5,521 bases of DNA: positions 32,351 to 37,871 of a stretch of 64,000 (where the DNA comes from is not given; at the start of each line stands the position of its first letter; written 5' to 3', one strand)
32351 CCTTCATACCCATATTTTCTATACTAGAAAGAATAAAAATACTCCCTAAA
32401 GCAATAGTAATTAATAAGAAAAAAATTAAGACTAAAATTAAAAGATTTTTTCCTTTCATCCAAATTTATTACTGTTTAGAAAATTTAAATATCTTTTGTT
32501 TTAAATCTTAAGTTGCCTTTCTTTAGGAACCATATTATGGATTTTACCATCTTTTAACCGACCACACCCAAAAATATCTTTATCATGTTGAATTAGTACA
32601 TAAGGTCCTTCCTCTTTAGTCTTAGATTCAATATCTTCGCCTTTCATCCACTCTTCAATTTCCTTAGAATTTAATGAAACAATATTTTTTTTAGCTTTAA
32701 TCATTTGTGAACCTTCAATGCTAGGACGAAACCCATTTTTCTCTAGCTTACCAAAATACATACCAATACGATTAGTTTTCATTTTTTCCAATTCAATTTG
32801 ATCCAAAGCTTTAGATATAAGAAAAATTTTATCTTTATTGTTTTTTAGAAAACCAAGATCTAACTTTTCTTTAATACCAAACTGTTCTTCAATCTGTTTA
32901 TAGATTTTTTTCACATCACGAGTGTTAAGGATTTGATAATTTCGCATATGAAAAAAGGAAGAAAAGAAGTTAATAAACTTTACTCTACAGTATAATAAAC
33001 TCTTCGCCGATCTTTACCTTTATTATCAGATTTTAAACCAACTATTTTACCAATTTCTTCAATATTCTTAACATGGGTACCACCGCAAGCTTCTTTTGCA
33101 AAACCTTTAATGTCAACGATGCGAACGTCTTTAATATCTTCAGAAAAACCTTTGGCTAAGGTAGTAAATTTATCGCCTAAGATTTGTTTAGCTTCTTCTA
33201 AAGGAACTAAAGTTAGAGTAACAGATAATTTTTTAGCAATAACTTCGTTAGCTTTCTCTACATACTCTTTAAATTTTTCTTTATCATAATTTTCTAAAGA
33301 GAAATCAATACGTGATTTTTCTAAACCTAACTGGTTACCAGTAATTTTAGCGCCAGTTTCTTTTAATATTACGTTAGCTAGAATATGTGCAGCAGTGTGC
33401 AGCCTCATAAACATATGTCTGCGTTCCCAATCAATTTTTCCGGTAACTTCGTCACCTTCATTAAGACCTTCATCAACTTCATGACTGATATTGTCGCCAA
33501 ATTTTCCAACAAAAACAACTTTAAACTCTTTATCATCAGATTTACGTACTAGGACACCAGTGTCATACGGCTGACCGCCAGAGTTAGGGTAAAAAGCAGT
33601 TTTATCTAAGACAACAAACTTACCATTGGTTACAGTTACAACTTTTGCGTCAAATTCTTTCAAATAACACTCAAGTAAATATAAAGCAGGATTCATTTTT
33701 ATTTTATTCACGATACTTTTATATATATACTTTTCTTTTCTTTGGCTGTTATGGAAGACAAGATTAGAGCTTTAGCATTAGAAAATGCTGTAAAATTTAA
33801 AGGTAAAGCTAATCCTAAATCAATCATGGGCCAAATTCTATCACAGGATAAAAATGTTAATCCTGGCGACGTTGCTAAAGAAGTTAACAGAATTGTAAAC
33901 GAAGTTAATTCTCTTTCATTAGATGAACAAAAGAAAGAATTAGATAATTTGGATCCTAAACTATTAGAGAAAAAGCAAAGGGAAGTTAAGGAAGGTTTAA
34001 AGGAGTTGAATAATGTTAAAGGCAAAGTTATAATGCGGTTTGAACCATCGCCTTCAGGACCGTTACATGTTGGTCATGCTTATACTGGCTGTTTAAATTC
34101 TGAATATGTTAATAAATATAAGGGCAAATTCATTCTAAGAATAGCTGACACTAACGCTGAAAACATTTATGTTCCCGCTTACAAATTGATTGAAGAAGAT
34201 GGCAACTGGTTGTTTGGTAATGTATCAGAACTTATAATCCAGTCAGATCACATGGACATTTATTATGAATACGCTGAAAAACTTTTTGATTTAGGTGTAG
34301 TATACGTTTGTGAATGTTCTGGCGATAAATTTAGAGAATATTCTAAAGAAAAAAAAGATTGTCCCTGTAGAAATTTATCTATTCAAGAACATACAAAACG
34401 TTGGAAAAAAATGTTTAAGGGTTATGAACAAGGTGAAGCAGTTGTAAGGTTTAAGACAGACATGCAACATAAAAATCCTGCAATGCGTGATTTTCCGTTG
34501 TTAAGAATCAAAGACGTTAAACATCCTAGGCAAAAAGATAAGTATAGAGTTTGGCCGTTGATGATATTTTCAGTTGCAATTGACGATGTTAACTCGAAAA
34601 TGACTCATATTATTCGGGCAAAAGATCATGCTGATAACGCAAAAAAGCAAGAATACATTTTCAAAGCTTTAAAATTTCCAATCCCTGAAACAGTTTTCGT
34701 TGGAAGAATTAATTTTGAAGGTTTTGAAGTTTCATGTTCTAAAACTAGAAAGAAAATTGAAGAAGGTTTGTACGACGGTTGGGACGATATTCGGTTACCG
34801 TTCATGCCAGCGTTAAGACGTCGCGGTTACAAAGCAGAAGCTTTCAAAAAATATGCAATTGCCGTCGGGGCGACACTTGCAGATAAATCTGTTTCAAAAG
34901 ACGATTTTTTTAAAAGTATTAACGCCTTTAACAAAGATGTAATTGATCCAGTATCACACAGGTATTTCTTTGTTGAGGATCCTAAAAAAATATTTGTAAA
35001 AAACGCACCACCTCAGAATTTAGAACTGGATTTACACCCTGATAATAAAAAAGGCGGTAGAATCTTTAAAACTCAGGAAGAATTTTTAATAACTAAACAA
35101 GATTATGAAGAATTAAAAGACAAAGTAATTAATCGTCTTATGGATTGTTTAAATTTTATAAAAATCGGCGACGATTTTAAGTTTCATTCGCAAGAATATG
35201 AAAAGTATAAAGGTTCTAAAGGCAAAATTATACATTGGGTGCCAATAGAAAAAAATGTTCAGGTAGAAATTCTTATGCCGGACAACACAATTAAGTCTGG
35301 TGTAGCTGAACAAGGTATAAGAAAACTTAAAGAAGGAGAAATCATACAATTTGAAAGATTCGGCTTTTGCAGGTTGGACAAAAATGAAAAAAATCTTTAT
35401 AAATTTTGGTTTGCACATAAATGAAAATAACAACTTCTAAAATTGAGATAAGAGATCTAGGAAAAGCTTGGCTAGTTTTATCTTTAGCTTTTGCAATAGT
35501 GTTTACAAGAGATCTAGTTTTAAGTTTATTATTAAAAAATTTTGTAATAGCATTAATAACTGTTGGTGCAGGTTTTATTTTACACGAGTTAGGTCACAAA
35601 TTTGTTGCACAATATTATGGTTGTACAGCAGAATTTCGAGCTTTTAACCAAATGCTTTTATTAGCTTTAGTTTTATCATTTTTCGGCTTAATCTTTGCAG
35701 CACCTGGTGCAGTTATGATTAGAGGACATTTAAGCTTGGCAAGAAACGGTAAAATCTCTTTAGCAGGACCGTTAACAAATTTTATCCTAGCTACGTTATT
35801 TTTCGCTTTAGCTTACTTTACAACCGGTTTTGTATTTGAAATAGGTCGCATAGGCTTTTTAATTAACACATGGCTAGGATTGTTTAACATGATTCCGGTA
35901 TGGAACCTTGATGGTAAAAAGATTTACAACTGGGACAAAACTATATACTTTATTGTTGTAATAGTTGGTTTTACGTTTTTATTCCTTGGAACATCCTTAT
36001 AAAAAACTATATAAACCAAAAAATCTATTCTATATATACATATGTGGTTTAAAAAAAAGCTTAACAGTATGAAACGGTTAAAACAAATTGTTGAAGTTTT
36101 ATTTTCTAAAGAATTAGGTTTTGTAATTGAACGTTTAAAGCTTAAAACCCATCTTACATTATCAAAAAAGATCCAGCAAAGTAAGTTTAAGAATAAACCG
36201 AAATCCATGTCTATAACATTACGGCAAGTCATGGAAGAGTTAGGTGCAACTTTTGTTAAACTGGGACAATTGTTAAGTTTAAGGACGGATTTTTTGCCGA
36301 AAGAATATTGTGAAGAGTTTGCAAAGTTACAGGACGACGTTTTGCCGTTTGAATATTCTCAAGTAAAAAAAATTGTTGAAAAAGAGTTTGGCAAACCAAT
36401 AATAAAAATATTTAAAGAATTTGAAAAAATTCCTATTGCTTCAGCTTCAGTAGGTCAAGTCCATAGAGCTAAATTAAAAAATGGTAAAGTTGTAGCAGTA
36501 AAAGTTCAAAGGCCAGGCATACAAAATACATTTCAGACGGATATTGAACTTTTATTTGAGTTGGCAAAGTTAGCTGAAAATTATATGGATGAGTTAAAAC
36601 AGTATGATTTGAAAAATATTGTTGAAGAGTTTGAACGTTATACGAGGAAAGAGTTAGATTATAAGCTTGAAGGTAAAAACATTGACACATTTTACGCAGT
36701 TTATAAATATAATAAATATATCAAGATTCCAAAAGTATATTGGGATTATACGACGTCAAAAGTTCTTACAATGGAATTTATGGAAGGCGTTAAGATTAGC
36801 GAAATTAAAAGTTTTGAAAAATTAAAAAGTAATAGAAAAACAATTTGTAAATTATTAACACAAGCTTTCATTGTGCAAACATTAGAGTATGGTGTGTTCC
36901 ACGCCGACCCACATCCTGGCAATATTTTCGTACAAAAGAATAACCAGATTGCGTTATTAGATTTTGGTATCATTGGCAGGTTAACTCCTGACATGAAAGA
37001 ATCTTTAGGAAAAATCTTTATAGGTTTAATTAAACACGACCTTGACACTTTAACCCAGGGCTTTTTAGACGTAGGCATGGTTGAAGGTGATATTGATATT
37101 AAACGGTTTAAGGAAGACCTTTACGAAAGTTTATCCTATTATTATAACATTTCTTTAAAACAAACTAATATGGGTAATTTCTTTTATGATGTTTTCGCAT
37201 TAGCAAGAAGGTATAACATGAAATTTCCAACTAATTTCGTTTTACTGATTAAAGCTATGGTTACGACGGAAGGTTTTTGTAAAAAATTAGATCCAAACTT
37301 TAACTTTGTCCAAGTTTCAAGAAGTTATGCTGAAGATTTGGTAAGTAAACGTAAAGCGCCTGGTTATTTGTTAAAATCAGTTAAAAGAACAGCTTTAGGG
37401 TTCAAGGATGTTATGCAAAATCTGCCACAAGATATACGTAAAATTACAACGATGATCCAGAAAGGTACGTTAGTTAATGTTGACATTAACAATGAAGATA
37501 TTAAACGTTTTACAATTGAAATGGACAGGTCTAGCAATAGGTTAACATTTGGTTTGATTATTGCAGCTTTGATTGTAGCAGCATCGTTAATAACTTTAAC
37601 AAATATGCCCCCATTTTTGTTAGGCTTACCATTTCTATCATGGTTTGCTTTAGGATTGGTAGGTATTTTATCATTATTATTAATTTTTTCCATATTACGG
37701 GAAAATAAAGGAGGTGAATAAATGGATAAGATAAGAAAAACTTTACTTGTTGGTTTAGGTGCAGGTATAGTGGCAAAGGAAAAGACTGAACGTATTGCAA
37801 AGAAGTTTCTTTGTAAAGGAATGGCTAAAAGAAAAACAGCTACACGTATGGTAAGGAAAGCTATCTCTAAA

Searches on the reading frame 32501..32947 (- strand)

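Call 55: search_protein_families(library=pfam, proteins=[window:32501-32947:-], max_evalue=0.001)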
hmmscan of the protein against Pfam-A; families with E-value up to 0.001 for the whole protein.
window:32501-32947:- (148 aa): 2 families
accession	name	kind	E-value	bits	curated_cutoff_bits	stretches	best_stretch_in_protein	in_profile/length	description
PF13636.12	Methyltranf_PUA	-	4.3e-09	36.7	27.6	1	98-144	2-47/49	RNA-binding PUA-like domain of methyltransferase RsmF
PF17126.11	RsmF_methylt_CI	-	1.2e-05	25.7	27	1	28-76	9-54/61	RsmF rRNA methyltransferase first C-terminal domain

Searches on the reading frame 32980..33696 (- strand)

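Call 56: search_protein_families(library=pfam, proteins=[window:32980-33696:-], max_evalue=0.001)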
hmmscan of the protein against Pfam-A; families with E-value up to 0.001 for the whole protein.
window:32980-33696:- (238 aa): 2 families
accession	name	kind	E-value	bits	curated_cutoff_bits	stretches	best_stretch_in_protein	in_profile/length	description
PF01411.24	tRNA-synt_2c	-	5e-15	55.5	30.3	1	13-92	473-552/552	tRNA synthetases class II (A)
PF07973.19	tRNA_SAD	-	5.4e-12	45.9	24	1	191-234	1-44/44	Threonyl and Alanyl tRNA synthetase second additional domain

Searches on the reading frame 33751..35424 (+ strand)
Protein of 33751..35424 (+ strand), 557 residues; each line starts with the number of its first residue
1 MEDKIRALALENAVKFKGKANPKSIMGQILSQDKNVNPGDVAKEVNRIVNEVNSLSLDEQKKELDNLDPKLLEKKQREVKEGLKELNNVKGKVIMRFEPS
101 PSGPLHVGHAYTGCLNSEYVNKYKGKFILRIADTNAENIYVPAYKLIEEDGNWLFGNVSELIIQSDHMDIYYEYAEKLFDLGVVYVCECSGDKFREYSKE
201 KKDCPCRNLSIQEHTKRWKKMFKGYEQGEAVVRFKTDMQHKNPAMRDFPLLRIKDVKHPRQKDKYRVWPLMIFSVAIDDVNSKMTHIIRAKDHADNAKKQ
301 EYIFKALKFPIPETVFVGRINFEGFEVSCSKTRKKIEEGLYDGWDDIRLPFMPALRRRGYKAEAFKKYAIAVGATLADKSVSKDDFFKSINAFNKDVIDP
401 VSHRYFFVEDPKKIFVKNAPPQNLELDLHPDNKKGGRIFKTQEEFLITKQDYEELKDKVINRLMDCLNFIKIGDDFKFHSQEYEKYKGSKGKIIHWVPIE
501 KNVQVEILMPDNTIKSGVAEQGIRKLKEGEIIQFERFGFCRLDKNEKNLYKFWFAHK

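Call 56: search_protein_families(library=pfam, proteins=[window:33751-35424:+], max_evalue=0.001)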
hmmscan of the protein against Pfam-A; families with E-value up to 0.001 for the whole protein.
window:33751-35424:+ (557 aa): 3 families
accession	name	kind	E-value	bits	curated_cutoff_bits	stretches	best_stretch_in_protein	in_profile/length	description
PF00749.27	tRNA-synt_1c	-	3.2e-59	200.8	23.4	1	92-399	1-313/314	tRNA synthetases class I (E and Q), catalytic domain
PF03950.23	tRNA-synt_1c_C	-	1.4e-11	44.9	23.9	1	403-472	2-73/91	tRNA synthetases class I (E and Q), anti-codon binding domain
PF20974.2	tRNA-synt_1c_C2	-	7e-11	43.1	23.9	1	493-543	1-69/69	tRNA synthetases class I (E and Q), anti-codon binding domain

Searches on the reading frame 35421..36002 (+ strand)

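Call 56: search_protein_families(library=pfam, proteins=[window:35421-36002:+], max_evalue=0.001)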
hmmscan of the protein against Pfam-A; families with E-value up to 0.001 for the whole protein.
window:35421-36002:+ (193 aa): 1 family
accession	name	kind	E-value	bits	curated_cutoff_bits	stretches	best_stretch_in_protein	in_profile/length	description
PF02163.28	Peptidase_M50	-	5.3e-10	39.4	27.2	1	44-136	2-105/221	Peptidase family M50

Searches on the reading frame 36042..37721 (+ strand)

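Call 56: search_protein_families(library=pfam, proteins=[window:36042-37721:+], max_evalue=0.001)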
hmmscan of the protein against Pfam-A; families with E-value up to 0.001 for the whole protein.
window:36042-37721:+ (559 aa): 4 families
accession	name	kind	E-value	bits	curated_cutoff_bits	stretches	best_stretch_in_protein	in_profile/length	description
PF03109.22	ABC1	-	3.7e-83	278.8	22.9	1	95-338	1-241/244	ABC1 atypical kinase-like domain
PF00069.31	Pkinase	-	9.5e-06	25.6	31.7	1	191-317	35-151/263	Protein kinase domain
PF01163.29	RIO1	-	1.3e-05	25.3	22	1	201-309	46-149/187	RIO domain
PF01636.29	APH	-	0.00067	19.9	23.2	0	280-309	165-195/239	Phosphotransferase enzyme family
